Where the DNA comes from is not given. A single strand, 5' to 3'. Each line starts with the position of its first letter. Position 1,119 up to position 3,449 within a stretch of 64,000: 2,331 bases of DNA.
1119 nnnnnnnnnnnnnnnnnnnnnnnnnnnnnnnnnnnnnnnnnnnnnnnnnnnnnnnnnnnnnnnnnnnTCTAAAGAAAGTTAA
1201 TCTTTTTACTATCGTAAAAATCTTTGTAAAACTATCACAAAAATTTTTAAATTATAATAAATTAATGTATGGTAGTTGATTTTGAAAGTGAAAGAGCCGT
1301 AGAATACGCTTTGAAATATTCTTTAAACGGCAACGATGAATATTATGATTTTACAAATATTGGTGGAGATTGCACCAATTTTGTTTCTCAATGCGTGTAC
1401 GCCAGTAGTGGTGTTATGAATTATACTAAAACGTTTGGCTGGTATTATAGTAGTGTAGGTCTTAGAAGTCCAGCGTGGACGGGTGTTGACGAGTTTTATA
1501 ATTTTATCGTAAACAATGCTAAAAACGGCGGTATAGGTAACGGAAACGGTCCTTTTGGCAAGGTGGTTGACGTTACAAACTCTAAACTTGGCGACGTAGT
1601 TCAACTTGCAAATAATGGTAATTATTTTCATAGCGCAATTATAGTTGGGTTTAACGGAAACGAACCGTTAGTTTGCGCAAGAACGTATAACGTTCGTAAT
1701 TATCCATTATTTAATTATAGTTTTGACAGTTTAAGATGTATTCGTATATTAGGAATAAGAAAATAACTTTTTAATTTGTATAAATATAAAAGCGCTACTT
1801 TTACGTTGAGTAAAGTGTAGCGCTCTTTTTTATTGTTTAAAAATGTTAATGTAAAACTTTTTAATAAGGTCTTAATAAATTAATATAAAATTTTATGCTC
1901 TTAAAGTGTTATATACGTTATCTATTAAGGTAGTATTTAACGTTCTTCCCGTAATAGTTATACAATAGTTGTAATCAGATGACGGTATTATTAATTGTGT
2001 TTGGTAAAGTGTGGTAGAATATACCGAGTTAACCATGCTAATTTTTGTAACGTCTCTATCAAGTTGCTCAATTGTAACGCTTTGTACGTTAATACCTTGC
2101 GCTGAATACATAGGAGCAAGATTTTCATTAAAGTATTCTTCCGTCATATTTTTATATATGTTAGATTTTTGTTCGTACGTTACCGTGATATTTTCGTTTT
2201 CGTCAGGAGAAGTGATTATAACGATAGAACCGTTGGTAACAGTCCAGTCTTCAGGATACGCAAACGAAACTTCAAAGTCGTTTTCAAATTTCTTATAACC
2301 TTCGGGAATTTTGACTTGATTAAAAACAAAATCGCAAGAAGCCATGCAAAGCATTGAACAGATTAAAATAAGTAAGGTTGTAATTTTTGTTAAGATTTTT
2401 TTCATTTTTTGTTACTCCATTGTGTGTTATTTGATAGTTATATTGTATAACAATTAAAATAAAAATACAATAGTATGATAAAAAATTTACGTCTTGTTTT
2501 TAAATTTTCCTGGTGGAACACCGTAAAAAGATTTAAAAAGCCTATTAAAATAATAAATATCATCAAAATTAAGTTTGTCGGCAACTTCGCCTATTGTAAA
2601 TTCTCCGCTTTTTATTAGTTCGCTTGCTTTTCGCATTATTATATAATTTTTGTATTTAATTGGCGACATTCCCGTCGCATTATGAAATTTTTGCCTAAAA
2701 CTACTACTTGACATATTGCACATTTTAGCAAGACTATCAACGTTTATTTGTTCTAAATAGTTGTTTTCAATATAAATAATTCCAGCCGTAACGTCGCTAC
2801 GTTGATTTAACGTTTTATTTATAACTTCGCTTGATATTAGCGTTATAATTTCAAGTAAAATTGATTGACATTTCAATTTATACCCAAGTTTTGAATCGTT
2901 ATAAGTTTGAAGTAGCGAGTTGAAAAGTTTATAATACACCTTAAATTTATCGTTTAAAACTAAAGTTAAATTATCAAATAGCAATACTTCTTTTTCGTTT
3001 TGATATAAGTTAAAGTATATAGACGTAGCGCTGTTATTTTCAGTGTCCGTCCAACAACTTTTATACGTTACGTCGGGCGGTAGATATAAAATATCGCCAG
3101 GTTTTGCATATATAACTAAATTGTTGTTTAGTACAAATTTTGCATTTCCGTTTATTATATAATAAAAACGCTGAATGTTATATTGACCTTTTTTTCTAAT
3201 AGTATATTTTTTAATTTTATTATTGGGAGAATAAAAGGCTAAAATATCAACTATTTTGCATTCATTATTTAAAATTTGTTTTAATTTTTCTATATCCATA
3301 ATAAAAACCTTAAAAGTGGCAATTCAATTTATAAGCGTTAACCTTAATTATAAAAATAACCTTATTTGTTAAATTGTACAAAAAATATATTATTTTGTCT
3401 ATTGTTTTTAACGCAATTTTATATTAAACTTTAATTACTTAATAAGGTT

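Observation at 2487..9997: AraC-controlled operon combining three Gfo/Idh/MocA oxidoreductases, a Hyi-like TIM-barrel protein and a glycyl radical enzyme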

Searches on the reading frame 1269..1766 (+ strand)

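Call 3: search_protein_families(library=pfam, proteins=[window:1269-1766:+])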
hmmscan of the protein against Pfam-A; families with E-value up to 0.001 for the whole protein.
window:1269-1766:+ (165 aa): 1 family
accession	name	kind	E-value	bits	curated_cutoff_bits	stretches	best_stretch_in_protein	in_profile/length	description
PF12671.13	Amidase_6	-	1.9e-31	109.8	23.2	1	6-148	3-150/163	Putative amidase domain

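Call 4: search_protein_families(library=ncbifam, proteins=[window:1269-1766:+])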
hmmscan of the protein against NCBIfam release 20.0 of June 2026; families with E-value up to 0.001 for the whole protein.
window:1269-1766:+ (165 aa): 0 families

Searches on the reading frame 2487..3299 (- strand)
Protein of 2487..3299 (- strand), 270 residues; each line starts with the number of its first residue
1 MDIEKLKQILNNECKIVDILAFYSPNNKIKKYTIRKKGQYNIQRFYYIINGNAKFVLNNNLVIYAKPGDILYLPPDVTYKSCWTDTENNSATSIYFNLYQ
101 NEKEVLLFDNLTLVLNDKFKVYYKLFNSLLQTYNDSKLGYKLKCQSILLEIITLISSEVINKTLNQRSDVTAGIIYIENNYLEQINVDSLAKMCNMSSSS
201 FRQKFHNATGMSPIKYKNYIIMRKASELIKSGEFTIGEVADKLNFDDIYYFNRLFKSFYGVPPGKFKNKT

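Call 3: search_protein_families(library=pfam, proteins=[window:2487-3299:-])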
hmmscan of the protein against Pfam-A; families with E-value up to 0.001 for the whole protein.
window:2487-3299:- (270 aa): 2 families
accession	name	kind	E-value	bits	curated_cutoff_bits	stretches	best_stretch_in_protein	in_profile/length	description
PF00165.29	HTH_AraC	-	2.3e-17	63.1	26.6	2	177-216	1-40/42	Bacterial regulatory helix-turn-helix proteins, AraC family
PF12833.13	HTH_18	-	3.2e-16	59.8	33.6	1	190-268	1-79/80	Helix-turn-helix domain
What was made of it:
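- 2487..3299 (-): AraC-family regulator, divergent from the operon. HTH_AraC and HTH_18 domains (call 3).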

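Call 4: search_protein_families(library=ncbifam, proteins=[window:2487-3299:-])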
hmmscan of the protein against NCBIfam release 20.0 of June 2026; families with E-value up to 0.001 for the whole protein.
window:2487-3299:- (270 aa): 24 families
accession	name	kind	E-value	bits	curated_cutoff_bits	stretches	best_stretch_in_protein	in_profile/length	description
NF007860.0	PRK10572.1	equivalog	3.2e-19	68.9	208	1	49-269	56-284/292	arabinose operon transcriptional regulator AraC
TIGR04094.1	adjacent_YSIRK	equivalog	1.6e-15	56.9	200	1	162-267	278-383/383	YSIRK-targeted surface antigen transcriptional regulator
NF049932.1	TranspRegBtr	equivalog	1e-12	47.4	900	1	127-269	123-265/531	bacillibactin transport transcriptional regulator Btr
NF010028.0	PRK13503.1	equivalog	3.8e-12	46.2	288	1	125-267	127-270/278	HTH-type transcriptional activator RhaS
NF047788.1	TransRegPocR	equivalog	2.7e-10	40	500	1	159-269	180-290/296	transcriptional regulator PocR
NF047455.1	TF_Staph_AryK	equivalog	5.3e-10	38.2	850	1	45-269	25-258/759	transcriptional regulator AryK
NF006902.0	PRK09393.1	equivalog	5.4e-10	39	425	1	167-269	219-321/327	transcriptional regulator FtrA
NF010026.0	PRK13501.1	equivalog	2.2e-08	33.6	363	1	190-269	198-277/290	HTH-type transcriptional activator RhaR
NF052371.1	TransRegGbdRPseu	equivalog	2.8e-08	33.2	480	1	174-264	231-321/365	choline metabolism transcriptional regulator GbdR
TIGR02297.1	HpaA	equivalog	5e-08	32.5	274.65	1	118-268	133-286/287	4-hydroxyphenylacetate catabolism regulatory protein HpaA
NF010025.2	PRK13500.1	equivalog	5.2e-08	32.8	525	1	185-269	193-277/282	HTH-type transcriptional activator RhaR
NF040475.1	chlor_reg_RclR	equivalog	9.1e-06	25.2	400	1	38-269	34-278/284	reactive chlorine-specific transcriptional regulator RclR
NF011732.0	PRK15185.1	equivalog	1.2e-05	24.8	354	1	182-266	220-303/309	transcriptional regulator HilD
NF010027.0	PRK13502.1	equivalog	1.5e-05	24.6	384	1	180-267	187-275/282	HTH-type transcriptional activator RhaR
NF007432.1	PRK09978.1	equivalog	2.1e-05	23.8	500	1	174-269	148-242/274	DNA-binding transcriptional regulator GadX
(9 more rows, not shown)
